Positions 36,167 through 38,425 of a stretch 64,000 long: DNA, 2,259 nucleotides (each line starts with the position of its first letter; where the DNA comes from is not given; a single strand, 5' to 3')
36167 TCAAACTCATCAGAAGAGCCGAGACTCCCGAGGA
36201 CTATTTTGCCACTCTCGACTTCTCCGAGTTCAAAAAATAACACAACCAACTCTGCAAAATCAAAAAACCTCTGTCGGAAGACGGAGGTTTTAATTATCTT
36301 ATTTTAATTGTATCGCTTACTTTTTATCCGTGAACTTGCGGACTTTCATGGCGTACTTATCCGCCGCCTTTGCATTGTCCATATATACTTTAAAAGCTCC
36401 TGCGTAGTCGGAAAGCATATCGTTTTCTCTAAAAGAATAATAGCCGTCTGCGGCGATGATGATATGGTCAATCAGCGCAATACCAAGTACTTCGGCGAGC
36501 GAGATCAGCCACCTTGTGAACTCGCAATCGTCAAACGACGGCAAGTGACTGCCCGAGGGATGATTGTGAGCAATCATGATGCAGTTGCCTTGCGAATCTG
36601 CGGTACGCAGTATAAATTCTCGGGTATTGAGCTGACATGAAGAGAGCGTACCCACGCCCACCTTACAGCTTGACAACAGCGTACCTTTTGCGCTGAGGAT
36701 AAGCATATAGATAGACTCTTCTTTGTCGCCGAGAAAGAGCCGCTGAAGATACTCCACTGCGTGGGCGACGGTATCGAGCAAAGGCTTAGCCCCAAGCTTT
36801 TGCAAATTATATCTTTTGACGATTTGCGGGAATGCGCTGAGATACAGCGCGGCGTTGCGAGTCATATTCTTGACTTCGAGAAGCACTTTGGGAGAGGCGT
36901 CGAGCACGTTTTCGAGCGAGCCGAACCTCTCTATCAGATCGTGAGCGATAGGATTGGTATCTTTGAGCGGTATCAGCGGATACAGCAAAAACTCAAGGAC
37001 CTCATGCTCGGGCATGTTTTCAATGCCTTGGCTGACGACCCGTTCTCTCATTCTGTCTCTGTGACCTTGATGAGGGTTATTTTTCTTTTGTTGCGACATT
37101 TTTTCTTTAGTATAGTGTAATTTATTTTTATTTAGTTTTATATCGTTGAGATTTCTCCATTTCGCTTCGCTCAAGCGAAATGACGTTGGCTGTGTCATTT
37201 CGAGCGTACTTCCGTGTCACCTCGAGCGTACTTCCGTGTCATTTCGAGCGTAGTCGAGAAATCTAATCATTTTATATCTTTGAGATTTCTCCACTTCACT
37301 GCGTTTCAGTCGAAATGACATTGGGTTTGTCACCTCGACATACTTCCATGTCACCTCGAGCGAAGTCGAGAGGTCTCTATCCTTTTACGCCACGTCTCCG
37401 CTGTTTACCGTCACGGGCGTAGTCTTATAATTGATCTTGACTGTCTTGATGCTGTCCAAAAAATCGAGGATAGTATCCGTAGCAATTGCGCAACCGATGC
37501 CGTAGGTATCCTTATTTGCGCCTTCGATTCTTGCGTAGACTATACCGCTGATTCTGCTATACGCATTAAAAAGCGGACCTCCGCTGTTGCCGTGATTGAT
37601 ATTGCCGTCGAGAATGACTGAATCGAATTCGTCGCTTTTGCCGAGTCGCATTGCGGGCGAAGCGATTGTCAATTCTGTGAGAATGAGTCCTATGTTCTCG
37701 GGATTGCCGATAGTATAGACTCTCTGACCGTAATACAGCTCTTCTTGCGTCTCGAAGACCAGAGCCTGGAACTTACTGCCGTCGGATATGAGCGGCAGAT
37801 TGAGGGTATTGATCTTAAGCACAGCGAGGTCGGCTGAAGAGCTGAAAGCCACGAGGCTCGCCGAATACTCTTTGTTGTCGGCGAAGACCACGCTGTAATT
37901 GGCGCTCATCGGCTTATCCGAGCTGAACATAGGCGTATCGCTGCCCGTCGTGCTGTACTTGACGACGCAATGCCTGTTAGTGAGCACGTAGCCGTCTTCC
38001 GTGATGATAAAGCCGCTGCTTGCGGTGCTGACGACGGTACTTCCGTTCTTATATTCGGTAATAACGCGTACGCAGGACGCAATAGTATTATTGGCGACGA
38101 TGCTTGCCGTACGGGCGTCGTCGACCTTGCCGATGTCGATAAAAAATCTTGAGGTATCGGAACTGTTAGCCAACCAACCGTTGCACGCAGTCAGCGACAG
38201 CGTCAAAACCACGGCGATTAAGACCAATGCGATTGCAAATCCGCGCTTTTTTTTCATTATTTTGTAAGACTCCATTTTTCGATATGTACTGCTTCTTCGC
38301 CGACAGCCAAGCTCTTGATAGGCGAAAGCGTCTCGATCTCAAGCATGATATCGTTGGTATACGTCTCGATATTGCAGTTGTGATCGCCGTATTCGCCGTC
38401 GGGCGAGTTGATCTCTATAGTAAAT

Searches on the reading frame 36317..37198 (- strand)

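Call 21: search_protein_families(library=pfam, proteins=[window:36317-37198:-], max_evalue=0.001)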
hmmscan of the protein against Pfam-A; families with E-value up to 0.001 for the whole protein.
window:36317-37198:- (293 aa): 1 family
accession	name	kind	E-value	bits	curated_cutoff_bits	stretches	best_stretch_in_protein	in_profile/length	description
PF04002.20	RadC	-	5.4e-27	94.6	22.1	1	143-260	3-120/121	RadC-like JAB domain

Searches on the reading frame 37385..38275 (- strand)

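Call 21: search_protein_families(library=pfam, proteins=[window:37385-38275:-], max_evalue=0.001)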
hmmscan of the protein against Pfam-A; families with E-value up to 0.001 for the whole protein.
window:37385-38275:- (296 aa): 2 families
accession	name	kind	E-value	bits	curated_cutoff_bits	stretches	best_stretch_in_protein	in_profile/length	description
PF13365.12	Trypsin_2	-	8.6e-25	88.6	27.6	1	87-245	2-144/144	Trypsin-like peptidase domain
PF00089.32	Trypsin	-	9.2e-12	45.7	20.6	1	80-271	23-218/220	Trypsin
